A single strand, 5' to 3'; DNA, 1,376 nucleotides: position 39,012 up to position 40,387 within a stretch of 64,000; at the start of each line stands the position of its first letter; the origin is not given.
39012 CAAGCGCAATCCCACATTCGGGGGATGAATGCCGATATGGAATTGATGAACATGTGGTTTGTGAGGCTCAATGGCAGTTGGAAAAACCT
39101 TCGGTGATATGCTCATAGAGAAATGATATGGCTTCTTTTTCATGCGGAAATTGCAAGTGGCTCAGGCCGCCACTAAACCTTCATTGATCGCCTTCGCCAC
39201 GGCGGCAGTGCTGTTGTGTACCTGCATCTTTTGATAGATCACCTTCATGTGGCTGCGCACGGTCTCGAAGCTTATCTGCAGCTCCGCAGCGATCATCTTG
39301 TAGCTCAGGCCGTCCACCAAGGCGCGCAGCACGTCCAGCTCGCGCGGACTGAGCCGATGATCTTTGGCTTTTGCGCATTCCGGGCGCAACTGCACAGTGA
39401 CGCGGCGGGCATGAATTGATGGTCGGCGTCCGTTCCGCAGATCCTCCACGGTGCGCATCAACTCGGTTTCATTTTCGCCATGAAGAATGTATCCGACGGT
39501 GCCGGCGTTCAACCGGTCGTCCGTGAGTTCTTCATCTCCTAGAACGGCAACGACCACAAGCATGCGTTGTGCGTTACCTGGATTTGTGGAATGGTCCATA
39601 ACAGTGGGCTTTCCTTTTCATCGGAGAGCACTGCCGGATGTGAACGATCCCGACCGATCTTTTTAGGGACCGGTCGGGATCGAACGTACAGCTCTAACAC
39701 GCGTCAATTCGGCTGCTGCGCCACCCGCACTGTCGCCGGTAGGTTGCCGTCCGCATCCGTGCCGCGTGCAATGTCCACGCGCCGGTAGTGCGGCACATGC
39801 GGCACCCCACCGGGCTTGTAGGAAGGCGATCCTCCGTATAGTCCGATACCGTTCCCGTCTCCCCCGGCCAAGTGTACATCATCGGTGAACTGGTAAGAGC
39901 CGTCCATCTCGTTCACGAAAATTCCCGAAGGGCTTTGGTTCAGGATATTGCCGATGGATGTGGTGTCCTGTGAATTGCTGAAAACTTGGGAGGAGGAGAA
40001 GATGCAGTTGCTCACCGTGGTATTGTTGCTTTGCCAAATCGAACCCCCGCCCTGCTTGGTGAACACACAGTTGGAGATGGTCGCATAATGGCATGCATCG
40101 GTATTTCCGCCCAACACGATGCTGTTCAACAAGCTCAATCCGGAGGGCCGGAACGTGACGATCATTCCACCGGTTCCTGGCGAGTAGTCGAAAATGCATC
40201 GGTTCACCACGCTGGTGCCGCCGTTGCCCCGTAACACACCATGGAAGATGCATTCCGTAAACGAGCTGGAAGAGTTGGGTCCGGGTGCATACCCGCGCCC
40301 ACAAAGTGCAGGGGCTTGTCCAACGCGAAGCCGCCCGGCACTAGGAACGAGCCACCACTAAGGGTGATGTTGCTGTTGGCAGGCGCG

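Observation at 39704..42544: Paralogous two-gene cassettes (secreted beta-helix protein plus tandem-repeat T9SS protein) occur at two loci, each next to dedicated regulators: a candidate uncharacterised cell-surface system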

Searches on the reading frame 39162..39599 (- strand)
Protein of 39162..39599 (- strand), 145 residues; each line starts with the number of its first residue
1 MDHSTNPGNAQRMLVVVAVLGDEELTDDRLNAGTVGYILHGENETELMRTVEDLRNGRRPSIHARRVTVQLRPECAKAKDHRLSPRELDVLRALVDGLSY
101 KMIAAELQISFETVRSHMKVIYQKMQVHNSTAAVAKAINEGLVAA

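Call 88: search_protein_families(library=pfam, max_evalue=0.001, proteins=[window:39162-39599:-])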
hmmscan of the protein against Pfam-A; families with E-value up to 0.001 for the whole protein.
window:39162-39599:- (145 aa): 3 families
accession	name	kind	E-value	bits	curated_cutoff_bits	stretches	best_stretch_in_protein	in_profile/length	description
PF00196.25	GerE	-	3.6e-18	65.4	23.5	1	82-136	2-56/57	Bacterial regulatory proteins, luxR family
PF04545.22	Sigma70_r4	-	1.6e-05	24.8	24.1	1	82-125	4-48/50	Sigma-70, region 4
PF08281.18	Sigma70_r4_2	-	7.8e-05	22.7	25.7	1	82-119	10-48/54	Sigma-70, region 4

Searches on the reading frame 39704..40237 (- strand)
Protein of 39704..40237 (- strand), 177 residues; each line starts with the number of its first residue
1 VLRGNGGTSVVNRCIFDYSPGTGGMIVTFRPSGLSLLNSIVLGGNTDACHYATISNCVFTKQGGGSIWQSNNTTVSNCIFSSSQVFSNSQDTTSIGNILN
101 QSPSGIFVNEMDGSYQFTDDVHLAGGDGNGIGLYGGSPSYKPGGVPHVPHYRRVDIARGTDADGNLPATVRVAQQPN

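Call 4: search_protein_families(library=pfam, max_evalue=0.1, proteins=[window:39704-40237:-])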
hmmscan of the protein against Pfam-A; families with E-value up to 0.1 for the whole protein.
window:39704-40237:- (177 aa): 2 families
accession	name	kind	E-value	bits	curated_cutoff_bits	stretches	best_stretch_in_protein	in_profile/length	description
PF13229.12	Beta_helix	-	0.0039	17.3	25.9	1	44-134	30-121/158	Right handed beta helix region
PF12541.14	DUF3737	-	0.028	14.1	23.9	1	49-93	56-100/275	Protein of unknown function (DUF3737)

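Call 5: search_protein_families(library=ncbifam, max_evalue=0.1, proteins=[window:39704-40237:-])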
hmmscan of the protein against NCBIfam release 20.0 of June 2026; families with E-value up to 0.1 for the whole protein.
window:39704-40237:- (177 aa): 0 families
